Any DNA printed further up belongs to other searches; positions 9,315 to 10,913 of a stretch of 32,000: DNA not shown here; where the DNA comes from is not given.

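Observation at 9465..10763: Intact but catalytically eroded mannitol-dehydrogenase paralogue heads the polyol operon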

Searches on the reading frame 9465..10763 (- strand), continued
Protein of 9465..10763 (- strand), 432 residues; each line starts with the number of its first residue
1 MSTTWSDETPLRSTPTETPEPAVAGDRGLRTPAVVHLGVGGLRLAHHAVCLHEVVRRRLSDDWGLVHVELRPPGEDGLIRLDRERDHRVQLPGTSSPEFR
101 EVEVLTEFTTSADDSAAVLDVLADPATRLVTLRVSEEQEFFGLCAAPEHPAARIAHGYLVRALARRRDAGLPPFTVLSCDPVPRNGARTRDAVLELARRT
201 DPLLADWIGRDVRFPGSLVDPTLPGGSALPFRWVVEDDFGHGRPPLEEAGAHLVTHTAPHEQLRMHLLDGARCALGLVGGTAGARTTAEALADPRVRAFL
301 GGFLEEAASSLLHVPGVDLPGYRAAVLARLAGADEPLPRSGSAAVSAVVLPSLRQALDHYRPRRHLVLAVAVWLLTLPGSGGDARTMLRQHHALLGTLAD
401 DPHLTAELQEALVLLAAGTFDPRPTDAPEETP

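Call 73: predict_structure(alignment_id=A5)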
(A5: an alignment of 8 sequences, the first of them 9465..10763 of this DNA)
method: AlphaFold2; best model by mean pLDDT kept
length: 432 residues; sequences in the alignment: 8
mean_pLDDT: 70.9   pTM: 0.62
mean pLDDT of the five models: 70.9, 68.4, 66.7, 65.8, 64.1
residues with pLDDT >= 90: 61; 70-90: 188; 50-70: 108; < 50: 75
segments of 3 or more residues with pLDDT < 50: 1-29, 77-101, 138-146, 240-243, 425-432
pLDDT, mean of each block of 10 residues (from residue 1): 32 34 36 75 64 60 73 55 42 42 65 84 86 66 48 90 95 86 73 93 93 79 59 66 56 62 69 86 86 89 83 63 80 69 68 81 90 84 87 85 90 86 47 41
secondary structure, 60 per line:
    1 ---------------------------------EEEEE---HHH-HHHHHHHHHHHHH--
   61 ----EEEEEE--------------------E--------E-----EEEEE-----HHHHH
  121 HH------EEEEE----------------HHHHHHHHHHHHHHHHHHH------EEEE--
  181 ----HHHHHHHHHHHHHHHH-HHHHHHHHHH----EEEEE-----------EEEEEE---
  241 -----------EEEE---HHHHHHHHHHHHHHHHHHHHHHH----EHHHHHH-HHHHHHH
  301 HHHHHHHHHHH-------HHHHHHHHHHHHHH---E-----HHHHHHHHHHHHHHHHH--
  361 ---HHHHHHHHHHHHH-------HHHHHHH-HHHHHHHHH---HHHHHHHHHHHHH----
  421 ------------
elements in order: E34-38 H46-58 E65-70 E106-110 H116-122 E129-133 H150-168 E175-178 H185-200 H202-211 E216-220 E232-237 E252-255 H259-281 H287-292 H294-311 H319-332 H342-358 H364-376 H384-390 H392-400 H404-416

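Call 79: search_protein_representatives(alignment_id=A5)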
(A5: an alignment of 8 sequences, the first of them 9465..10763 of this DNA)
Query: 8 sequences, 427 profile positions. Proteins with E-value up to 0.001 (for the whole library): 4645; up to 1e-10: 2617; up to 1e-30: 1013. The best 150 are listed.
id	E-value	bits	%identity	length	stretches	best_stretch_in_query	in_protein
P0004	2.0e-203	692.2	-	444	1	2-425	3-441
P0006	1.3e-194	663.3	-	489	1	1-426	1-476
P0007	6.5e-179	611.5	-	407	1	9-426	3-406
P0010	2.1e-124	431.8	-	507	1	21-421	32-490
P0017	1.3e-104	366.7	-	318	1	111-419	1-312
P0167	2.2e-97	342.9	-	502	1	17-405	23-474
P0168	2.0e-94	333.1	-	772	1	22-399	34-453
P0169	9.9e-86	304.5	-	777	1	14-410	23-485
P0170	1.5e-83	297.2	-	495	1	26-412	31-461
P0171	7.6e-83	294.9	-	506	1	19-394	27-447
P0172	1.5e-82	294.0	-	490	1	22-375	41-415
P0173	4.1e-79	282.6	-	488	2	9-376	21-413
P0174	2.6e-78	280.0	-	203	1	215-418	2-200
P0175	3.5e-76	273.0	-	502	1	8-412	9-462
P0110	1.4e-75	271.0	-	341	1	22-289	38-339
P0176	1.2e-73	264.7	-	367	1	101-415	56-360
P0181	1.9e-70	254.1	-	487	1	19-416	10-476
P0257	2.0e-57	211.2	-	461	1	24-378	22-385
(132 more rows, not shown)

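Call 81: list_cluster_members(proteins=[P0176, P0174, P0181, P0257])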
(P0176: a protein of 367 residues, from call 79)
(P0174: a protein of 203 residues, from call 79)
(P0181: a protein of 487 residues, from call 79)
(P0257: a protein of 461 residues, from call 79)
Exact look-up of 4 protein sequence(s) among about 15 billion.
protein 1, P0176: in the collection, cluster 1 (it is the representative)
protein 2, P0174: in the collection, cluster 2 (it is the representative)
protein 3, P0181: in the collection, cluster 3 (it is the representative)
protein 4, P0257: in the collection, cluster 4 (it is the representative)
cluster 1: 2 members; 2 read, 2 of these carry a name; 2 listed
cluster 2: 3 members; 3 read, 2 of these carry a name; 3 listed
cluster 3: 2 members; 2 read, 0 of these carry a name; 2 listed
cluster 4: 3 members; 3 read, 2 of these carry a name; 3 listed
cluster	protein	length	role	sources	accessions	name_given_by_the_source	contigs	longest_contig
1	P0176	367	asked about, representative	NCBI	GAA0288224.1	hypothetical protein GCM10009528_01140 [Kineococcus aurantiacus]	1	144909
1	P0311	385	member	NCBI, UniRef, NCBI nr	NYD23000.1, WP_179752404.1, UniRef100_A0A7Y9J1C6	hypothetical protein [Kineococcus aurantiacus] | Uncharacterized protein n=1 Tax=Kineococcus aurantiacus TaxID=37633 RepID=A0A7Y9J1C6_9ACTN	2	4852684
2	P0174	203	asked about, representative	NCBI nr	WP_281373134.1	hypothetical protein [Kineococcus aurantiacus]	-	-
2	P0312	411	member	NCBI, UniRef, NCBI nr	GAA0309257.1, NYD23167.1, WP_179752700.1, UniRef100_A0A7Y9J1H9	hypothetical protein [Kineococcus aurantiacus] | Mannitol-1-phosphate/altronate dehydrogenase n=1 Tax=Kineococcus aurantiacus TaxID=37633 ... | mannitol-1-phosphate/altronate dehydrogenase [Kineococcus aurantiacus]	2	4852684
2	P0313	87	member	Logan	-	-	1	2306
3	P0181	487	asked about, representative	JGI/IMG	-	-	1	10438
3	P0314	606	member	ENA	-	-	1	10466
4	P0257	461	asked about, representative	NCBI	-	-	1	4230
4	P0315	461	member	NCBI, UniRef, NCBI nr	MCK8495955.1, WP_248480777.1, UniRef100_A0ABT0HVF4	mannitol dehydrogenase family protein [Spirosoma sp. RP8] | Mannitol dehydrogenase family protein n=1 Tax=Spirosoma liriopis TaxID=2937440 ... | mannitol dehydrogenase family protein [Spirosoma liriopis]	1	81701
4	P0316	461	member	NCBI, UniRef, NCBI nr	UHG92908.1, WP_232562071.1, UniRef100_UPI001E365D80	mannitol dehydrogenase family protein [Spirosoma oryzicola] | mannitol dehydrogenase family protein n=1 Tax=Spirosoma oryzicola TaxID=2898794 ...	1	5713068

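Call 83: find_encoding_contigs(protein=P0311, flank=8000, max_places=2)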
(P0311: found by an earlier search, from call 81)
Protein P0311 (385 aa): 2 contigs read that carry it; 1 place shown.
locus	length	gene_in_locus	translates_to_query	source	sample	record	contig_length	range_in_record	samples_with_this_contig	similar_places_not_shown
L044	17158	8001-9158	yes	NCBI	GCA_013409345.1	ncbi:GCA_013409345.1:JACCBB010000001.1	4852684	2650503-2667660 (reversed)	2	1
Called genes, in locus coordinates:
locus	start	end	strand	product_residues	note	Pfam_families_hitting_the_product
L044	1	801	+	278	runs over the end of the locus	PF00561:Abhydrolase_1, PF12146:Hydrolase_4, PF12697:Abhydrolase_6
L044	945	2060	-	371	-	PF01266:DAO, PF12831:FAD_oxidored (weak), PF13450:NAD_binding_8 (weak)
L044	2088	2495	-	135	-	PF07366:SnoaL, PF12680:SnoaL_2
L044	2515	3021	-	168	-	PF14325:DUF4383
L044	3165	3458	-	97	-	-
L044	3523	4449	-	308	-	PF05067:Mn_catalase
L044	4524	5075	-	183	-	-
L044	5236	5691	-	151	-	-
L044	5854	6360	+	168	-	-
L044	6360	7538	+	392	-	PF08240:ADH_N, PF01262:AlaDh_PNT_C (weak), PF00107:ADH_zinc_N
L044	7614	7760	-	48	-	PF14013:MT0933_antitox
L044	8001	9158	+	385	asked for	PF01232:Mannitol_dh (weak)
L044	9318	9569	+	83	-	-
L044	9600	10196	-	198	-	PF00440:TetR_N, PF16859:TetR_C_11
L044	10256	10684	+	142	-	PF02566:OsmC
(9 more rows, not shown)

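Call 84: find_homologous_proteins(query=P0311, max_evalue=1e-10)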
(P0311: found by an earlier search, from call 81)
Query P0311 (385 aa): 76 proteins with E <= 1e-10 among 8000 candidates.
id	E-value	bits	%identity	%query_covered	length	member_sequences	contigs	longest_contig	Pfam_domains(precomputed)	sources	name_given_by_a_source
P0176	7.4e-232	788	100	95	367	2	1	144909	PF01232.30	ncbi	ncbi:hypothetical protein GCM10009528_01140 [Kineococcus aurantiacus]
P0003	4.7e-52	196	45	83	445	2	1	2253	PF08125.19,PF01232.30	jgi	-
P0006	7.7e-48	182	37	97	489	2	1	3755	PF08125.19,PF01232.30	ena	-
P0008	4.2e-46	176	46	75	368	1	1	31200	PF08125.19,PF01232.30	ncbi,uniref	ncbi:mannitol dehydrogenase family protein [Kineococcus sp. SYSU DK001]|uniref:mannitol dehydrogenas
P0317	5.2e-28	116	38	65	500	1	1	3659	PF08125.19,PF01232.30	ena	-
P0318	3.2e-26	110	38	44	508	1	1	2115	PF08125.19,PF01232.30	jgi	jgi:fructuronate reductase/mannitol 2-dehydrogenase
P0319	1.2e-24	105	37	51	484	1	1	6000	PF08125.19,PF01232.30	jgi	jgi:mannitol 2-dehydrogenase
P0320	4.8e-22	97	35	54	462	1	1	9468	PF08125.19,PF01232.30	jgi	jgi:fructuronate reductase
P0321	8.1e-21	93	31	77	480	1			PF08125.19,PF01232.30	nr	nr:mannitol dehydrogenase family protein [Loktanella sp. DSM 29012]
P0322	9.2e-21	92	33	65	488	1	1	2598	PF08125.19,PF01232.30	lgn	-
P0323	1.7e-20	92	38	38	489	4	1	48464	PF08125.19,PF01232.30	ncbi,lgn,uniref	ncbi:mannitol dehydrogenase family protein [Halomonas sp. ML-15]|uniref:mannitol dehydrogenase famil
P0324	5.3e-20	90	37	39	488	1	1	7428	PF08125.19,PF01232.30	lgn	-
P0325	1.4e-19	89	30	59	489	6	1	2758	PF08125.19,PF01232.30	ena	-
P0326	1.7e-19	88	32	68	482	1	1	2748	PF08125.19,PF01232.30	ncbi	-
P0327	1.8e-19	88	37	39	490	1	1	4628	PF08125.19,PF01232.30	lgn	-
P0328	3.0e-19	88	32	56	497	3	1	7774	PF08125.19,PF01232.30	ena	-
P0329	5.1e-19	87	31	56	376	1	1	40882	PF08125.19,PF01232.30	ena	-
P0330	5.3e-19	87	32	61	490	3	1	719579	PF08125.19,PF01232.30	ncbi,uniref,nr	ncbi:mannitol dehydrogenase family protein [Halomonas sp. Mc5H-6]|uniref:mannitol dehydrogenase fami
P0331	5.8e-19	87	32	63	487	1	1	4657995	PF08125.19,PF01232.30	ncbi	ncbi:mannitol dehydrogenase family protein [Pseudomonas sp. Marseille-QA0892]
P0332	1.2e-18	86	30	57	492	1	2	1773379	PF08125.19,PF01232.30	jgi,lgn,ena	-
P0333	1.2e-18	85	34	63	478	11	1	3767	PF08125.19,PF01232.30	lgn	-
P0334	1.3e-18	85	32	53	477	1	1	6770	PF08125.19,PF01232.30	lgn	-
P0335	1.7e-18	85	35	57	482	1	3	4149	PF08125.19,PF01232.30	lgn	-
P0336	2.2e-18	85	31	61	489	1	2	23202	PF08125.19,PF01232.30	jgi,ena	-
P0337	2.2e-18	85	32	59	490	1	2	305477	PF08125.19,PF01232.30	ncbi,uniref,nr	ncbi:mannitol dehydrogenase family protein [Halomonas sp. ISL-60]|uniref:mannitol dehydrogenase fami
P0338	2.6e-18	84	30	77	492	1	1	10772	PF08125.19,PF01232.30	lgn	-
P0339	3.2e-18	84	32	59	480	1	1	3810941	PF08125.19,PF01232.30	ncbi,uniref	ncbi:MAG: mannitol dehydrogenase family protein [Amaricoccus sp.]|uniref:mannitol dehydrogenase fami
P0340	3.2e-18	84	35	42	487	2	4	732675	PF08125.19,PF01232.30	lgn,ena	-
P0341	3.4e-18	84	35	33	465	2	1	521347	PF08125.19,PF01232.30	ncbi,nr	ncbi:mannitol dehydrogenase family protein [Wenxinia saemankumensis]|nr:mannitol dehydrogenase famil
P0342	3.5e-18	84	35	42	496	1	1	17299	PF08125.19,PF01232.30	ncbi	ncbi:MAG: mannitol dehydrogenase family protein, partial [Halomonas sp.]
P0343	5.3e-18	83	32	50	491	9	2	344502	PF08125.19,PF01232.30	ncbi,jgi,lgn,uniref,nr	ncbi:mannitol dehydrogenase family protein [Halomonas sp. LC1]|uniref:mannitol dehydrogenase family 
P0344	5.3e-18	83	35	39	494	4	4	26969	PF08125.19,PF01232.30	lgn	-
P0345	1.2e-17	82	31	59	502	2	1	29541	PF08125.19,PF01232.30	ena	-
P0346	1.2e-17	82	30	65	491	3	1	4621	PF08125.19,PF01232.30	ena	-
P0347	1.5e-17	82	35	39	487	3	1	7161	PF08125.19,PF01232.30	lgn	-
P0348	1.7e-17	82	30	79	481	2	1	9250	PF08125.19,PF01232.30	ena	-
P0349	2.7e-17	81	35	57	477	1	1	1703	PF08125.19,PF01232.30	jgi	jgi:fructuronate reductase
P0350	2.8e-17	81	30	69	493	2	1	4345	PF08125.19,PF01232.30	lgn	-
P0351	3.3e-17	81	30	64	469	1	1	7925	PF08125.19,PF01232.30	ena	-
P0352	3.6e-17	81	32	60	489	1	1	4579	PF08125.19,PF01232.30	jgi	jgi:fructuronate reductase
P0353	5.3e-17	80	34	69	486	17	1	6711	PF08125.19,PF01232.30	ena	-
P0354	6.8e-17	80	33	59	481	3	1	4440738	PF08125.19,PF01232.30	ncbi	-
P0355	7.0e-17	80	31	74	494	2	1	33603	PF08125.19,PF01232.30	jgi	jgi:fructuronate reductase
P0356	1.1e-16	79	32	56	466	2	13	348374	PF08125.19,PF01232.30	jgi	jgi:fructuronate reductase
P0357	1.3e-16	79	36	38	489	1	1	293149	PF08125.19,PF01232.30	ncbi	ncbi:MAG: mannitol dehydrogenase family protein [Pseudomonadota bacterium]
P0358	2.1e-16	78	32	57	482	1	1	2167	PF08125.19,PF01232.30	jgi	jgi:fructuronate reductase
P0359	2.1e-16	78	31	66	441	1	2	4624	PF08125.19,PF01232.30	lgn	-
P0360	3.1e-16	78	33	57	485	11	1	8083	PF08125.19,PF01232.30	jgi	jgi:fructuronate reductase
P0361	4.0e-16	77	33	60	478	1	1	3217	PF08125.19,PF01232.30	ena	-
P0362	5.1e-16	77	30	72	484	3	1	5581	PF08125.19,PF01232.30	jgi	-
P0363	1.2e-15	76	34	57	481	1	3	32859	PF08125.19,PF01232.30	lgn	-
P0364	1.4e-15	75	32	65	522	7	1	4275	PF08125.19,PF01232.30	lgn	-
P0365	2.3e-15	75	31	62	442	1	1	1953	PF08125.19,PF01232.30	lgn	-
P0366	2.7e-15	74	29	65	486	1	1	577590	PF08125.19,PF01232.30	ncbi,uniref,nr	ncbi:mannitol dehydrogenase family protein [Paracoccus sp. 11-3]|uniref:Mannitol dehydrogenase famil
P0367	3.5e-15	74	31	67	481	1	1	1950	PF08125.19,PF01232.30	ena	-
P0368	3.8e-15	74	32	62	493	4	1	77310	PF08125.19,PF01232.30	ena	-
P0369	4.1e-15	74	32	57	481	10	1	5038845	PF08125.19,PF01232.30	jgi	jgi:fructuronate reductase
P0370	2.4e-14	71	28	65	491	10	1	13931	PF08125.19,PF01232.30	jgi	-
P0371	3.6e-14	71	27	65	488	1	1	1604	PF08125.19,PF01232.30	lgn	-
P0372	9.1e-14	69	33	41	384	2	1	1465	PF08125.19,PF01232.30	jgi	jgi:fructuronate reductase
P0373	1.0e-13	69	31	46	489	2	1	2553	PF08125.19,PF01232.30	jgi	-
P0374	1.1e-13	69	29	65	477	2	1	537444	PF08125.19,PF01232.30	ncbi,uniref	ncbi:mannitol dehydrogenase family protein [Xanthobacter sp. KR7-225]|uniref:mannitol dehydrogenase 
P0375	2.0e-13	68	27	65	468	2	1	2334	PF08125.19,PF01232.30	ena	-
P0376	2.8e-13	68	28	67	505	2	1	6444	PF08125.19,PF01232.30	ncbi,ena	-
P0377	3.1e-13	68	37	39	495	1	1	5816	PF08125.19,PF01232.30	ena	-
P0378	6.7e-13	67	28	60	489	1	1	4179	PF08125.19,PF01232.30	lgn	-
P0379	1.8e-12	65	28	63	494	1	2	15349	PF08125.19,PF01232.30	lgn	-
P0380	2.2e-12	65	31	52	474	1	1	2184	PF08125.19,PF01232.30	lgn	-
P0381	2.6e-12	65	29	58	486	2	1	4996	PF08125.19,PF01232.30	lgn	-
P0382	4.2e-12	64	26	72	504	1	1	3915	PF08125.19,PF01232.30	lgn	-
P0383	5.3e-12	64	28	65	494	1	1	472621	PF08125.19,PF01232.30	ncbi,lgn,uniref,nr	ncbi:mannitol dehydrogenase family protein [Bradyrhizobium manausense]|uniref:mannitol dehydrogenase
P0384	7.5e-12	63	29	57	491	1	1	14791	PF08125.19,PF01232.30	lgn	-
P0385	1.0e-11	63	31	39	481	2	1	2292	PF08125.19,PF01232.30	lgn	-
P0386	1.2e-11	62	33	41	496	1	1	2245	PF08125.19,PF01232.30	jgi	jgi:fructuronate reductase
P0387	4.8e-11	60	32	40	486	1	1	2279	PF08125.19,PF01232.30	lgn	-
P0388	8.2e-11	60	32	39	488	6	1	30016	PF08125.19,PF01232.30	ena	-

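Call 85: find_encoding_contigs(protein=P0316, flank=8000, max_places=2)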
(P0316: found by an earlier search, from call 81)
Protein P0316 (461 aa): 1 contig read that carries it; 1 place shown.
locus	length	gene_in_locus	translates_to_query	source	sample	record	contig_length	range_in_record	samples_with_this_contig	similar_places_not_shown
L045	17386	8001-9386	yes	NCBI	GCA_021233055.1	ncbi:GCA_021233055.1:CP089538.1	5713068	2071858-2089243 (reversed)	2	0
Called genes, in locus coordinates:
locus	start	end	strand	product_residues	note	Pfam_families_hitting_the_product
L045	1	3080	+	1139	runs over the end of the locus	PF07660:STN, PF13620:CarboxypepD_reg, PF13715:CarbopepD_reg_2, PF07715:Plug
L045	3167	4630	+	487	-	PF14322:SusD-like_3, PF07980:SusD_RagB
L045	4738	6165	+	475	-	PF02055:Glyco_hydro_30, PF02057:Glyco_hydro_59, PF17189:Glyco_hydro_30C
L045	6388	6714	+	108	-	-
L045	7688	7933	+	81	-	-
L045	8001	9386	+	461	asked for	PF01232:Mannitol_dh, PF08125:Mannitol_dh_C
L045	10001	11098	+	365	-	PF02469:Fasciclin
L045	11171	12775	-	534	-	PF14322:SusD-like_3, PF12771:SusD-like_2, PF07980:SusD_RagB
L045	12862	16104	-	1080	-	PF13620:CarboxypepD_reg, PF13715:CarbopepD_reg_2, PF07715:Plug, PF00593:TonB_dep_Rec_b-barrel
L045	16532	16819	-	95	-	-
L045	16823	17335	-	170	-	-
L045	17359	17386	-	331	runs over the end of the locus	PF01636:APH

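Call 90: find_related_loci(query=window:9465-10763:-, collection=metagenome_contigs, flank=3000)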
Query window:9465-10763:- (432 aa) in metagenome_contigs; peptide patterns used: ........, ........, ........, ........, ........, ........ (x = any residue, [..] = any of these).
309 stretches matched a pattern; 8 encode a relative of the query (tblastn E <= 1e-3); 8 distinct loci.
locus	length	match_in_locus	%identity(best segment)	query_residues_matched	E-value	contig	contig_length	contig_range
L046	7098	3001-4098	37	9-334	5e-54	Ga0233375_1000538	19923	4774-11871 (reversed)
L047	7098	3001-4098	36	9-334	7e-53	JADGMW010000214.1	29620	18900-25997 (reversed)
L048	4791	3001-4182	30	26-380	1e-43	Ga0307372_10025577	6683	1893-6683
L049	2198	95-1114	34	118-417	7e-43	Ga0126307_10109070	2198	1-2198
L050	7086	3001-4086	30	26-357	7e-40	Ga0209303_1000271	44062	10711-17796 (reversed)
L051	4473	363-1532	30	26-379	1e-37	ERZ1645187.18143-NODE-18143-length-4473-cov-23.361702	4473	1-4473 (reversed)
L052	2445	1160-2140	32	2-300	3e-31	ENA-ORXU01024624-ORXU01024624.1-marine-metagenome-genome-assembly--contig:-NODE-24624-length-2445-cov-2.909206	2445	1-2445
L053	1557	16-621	31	204-379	8e-22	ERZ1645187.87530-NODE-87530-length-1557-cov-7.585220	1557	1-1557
